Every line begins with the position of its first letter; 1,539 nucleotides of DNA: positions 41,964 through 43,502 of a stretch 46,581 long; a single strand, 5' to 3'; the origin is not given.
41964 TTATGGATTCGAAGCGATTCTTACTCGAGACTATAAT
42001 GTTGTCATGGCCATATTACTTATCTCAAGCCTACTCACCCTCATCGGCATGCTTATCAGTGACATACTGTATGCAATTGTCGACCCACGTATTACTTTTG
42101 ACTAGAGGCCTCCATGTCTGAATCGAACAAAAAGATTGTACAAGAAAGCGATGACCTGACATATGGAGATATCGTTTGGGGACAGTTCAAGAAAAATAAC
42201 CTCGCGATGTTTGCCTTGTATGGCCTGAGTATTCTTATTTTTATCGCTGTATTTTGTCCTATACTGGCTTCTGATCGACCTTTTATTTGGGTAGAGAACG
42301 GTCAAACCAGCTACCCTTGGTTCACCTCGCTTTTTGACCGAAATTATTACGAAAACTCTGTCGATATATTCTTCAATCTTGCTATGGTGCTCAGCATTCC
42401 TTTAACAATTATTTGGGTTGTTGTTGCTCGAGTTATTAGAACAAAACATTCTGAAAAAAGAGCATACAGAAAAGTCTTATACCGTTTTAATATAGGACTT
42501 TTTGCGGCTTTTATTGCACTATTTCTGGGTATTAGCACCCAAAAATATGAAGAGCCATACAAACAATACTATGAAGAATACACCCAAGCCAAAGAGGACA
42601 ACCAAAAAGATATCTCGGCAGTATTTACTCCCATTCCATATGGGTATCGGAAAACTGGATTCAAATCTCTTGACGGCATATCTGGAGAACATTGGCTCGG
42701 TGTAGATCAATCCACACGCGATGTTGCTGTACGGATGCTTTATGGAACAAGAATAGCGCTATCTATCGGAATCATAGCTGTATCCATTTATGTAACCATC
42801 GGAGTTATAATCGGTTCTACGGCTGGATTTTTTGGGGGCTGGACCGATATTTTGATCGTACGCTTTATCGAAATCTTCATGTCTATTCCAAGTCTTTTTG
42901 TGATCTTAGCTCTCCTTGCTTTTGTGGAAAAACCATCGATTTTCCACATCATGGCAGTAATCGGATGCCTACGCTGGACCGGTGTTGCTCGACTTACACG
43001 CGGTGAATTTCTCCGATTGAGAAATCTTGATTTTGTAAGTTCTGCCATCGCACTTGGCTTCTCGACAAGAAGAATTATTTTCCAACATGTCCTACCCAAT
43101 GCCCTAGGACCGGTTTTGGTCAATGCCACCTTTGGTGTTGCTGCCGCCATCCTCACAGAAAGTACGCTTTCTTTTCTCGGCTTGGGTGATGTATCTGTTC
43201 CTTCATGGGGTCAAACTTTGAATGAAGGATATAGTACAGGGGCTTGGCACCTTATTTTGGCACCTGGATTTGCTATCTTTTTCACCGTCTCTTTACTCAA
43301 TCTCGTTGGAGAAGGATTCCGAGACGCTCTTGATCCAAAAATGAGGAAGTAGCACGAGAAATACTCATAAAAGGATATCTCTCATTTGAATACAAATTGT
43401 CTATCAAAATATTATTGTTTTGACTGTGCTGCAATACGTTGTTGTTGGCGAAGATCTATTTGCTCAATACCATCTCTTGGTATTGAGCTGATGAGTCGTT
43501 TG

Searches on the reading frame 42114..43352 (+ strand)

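Call 6: search_protein_families(library=ncbifam, proteins=[window:42114-43352:+], max_evalue=0.01)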
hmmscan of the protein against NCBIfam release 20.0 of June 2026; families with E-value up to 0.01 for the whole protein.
window:42114-43352:+ (412 aa): 24 families
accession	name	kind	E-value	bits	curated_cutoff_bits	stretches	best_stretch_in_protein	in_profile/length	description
NF045476.1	Opp4C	equivalog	1.4e-79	267.3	350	2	188-409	52-278/278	oligopeptide ABC transporter permease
NF045474.1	Opp2C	equivalog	2.5e-58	197.5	300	1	185-407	12-236/236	nickel transporter permease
NF045475.1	Opp3C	equivalog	1.3e-56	192.1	450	1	188-411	103-328/328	oligopeptide ABC transporter permease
TIGR02790.1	nickel_nikC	equivalog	9.6e-52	176.1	358.45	1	186-407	35-258/258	nickel ABC transporter permease subunit NikC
NF045473.1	Opp1C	equivalog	4e-51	174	350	1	186-410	41-267/267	nickel/cobalt ABC transporter permease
NF011662.0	PRK15082.1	equivalog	1.2e-50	172.6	484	1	187-411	75-301/303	glutathione ABC transporter permease GsiD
NF008160.0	PRK10913.1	equivalog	1e-48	166.3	483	1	187-411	73-299/300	dipeptide ABC transporter permease DppC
NF007376.0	PRK09881.1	equivalog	3.6e-47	160.8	434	1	188-410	69-293/298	D,D-dipeptide ABC transporter permease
NF011935.0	PRK15406.1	equivalog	3.7e-47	161.5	433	1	188-411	77-302/302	oligopeptide ABC transporter permease OppC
NF007738.0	PRK10417.1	equivalog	1e-41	143.3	335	1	186-410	45-271/277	nickel ABC transporter permease subunit NikC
NF011596.0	PRK15021.1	subfamily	3.6e-41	141.3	439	1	170-409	94-338/341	microcin C ABC transporter permease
NF047573.1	opine_perm_CntC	exception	5.9e-38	130.8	440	1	187-410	46-271/271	staphylopine uptake ABC transporter permease subunit CntC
NF043080.1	MMSYN1_0166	equivalog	1.6e-35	122.5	370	1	189-410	79-305/307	oligopeptide ABC transporter permease OppC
NF011691.0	PRK15111.1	equivalog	8.7e-24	84.6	379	1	193-407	76-292/296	putrescine export ABC transporter permease SapC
NF045470.1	Opp2B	equivalog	7.5e-11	41.8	350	1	200-364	79-261/300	nickel ABC transporter permease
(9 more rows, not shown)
